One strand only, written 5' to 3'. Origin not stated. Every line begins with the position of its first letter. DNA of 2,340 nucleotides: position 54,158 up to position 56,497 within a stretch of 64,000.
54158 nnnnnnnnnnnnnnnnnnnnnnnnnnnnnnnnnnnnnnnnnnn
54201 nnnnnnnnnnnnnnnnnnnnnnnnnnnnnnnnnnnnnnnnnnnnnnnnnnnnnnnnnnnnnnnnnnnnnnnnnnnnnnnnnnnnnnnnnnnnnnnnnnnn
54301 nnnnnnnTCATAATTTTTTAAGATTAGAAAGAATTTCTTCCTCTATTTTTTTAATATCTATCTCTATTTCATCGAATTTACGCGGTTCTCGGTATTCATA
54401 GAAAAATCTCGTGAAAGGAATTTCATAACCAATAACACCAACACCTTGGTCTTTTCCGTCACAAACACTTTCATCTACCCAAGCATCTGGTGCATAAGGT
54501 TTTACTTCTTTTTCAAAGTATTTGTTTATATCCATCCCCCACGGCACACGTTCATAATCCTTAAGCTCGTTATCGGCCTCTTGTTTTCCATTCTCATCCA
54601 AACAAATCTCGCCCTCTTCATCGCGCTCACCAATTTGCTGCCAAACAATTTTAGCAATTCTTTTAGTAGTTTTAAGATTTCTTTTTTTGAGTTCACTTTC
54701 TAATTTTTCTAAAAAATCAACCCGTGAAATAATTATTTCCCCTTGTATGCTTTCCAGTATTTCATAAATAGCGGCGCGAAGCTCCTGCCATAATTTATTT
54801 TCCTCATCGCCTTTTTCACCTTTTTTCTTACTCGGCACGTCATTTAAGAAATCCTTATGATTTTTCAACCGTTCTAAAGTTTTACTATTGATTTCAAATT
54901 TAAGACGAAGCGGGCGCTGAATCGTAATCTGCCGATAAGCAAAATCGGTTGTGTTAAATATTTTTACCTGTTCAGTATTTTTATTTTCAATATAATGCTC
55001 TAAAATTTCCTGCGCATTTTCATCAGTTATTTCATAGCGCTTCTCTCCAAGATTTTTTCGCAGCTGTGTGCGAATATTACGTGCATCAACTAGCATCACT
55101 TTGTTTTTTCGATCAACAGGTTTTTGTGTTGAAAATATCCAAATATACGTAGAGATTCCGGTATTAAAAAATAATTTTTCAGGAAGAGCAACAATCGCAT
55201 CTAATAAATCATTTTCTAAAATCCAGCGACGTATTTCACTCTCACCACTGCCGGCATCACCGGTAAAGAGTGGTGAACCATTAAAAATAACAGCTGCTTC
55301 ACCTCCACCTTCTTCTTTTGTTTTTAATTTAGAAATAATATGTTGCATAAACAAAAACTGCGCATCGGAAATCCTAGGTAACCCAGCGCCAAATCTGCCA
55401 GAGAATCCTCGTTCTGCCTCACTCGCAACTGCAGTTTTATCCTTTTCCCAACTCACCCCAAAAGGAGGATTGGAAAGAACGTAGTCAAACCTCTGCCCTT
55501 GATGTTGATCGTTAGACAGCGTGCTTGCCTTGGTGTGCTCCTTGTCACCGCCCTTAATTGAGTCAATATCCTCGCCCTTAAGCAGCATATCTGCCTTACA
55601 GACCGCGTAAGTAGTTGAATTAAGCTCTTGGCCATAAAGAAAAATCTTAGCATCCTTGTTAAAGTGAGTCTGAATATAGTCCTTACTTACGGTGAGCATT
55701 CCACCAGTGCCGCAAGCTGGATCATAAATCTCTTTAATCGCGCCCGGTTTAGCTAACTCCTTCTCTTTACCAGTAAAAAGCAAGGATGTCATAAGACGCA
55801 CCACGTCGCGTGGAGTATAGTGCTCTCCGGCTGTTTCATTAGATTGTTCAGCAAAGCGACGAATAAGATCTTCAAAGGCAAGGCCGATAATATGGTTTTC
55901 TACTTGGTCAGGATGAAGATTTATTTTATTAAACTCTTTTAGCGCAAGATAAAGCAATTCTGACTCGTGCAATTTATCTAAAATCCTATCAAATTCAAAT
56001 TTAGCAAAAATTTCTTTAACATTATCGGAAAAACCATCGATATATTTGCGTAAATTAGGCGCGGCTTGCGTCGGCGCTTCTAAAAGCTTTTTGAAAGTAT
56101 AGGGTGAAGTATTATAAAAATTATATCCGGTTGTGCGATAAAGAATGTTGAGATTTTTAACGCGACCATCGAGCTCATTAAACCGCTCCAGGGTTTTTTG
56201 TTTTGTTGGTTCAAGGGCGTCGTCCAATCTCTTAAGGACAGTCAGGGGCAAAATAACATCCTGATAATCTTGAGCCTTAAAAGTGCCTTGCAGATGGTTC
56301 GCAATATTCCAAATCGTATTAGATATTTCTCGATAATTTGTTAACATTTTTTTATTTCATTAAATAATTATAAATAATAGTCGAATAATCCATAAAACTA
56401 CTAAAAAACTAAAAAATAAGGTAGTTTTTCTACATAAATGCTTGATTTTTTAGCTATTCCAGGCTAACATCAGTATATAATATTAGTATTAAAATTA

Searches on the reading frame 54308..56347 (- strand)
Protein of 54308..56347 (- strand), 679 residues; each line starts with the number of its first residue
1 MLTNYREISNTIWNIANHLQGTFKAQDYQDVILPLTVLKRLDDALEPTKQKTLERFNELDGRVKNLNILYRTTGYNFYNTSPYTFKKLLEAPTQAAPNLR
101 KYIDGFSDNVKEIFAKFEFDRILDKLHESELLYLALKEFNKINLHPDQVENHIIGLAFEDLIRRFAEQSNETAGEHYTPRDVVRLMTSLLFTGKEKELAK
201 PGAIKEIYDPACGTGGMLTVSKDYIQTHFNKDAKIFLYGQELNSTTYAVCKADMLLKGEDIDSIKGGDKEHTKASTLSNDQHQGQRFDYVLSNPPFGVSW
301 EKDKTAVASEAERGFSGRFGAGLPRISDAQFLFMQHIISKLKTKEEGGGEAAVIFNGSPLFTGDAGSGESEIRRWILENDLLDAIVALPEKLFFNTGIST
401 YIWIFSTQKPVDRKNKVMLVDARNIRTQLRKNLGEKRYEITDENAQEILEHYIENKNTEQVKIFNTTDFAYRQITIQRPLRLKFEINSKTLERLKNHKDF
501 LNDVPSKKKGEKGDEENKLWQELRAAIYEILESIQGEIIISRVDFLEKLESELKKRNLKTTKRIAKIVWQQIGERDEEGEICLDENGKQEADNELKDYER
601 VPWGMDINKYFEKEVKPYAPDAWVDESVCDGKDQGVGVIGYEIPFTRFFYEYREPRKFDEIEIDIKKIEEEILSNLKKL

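Call 104: search_protein_families(library=pfam, proteins=[window:54308-56347:-], max_evalue=0.1)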
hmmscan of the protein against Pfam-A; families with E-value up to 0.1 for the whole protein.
window:54308-56347:- (679 aa): 5 families
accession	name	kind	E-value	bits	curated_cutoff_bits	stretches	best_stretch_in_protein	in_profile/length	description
PF02384.22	N6_Mtase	-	3.1e-66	224.2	20.4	1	151-460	3-280/311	N-6 DNA Methylase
PF12161.14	HsdM_N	-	2.8e-23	83.5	24.5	1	8-139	1-135/135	HsdM N-terminal domain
PF07669.17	Eco57I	-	3.5e-06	27.7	25.3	1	260-393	48-171/171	Eco57I restriction-modification methylase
PF01170.24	UPF0020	-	0.013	15.7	22.3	0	205-304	30-139/197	RMKL-like, methyltransferase domain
PF05088.18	Bac_GDH_CD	-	0.096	11.6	22.8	0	377-429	352-406/497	Bacterial NAD-glutamate dehydrogenase, catalytic domain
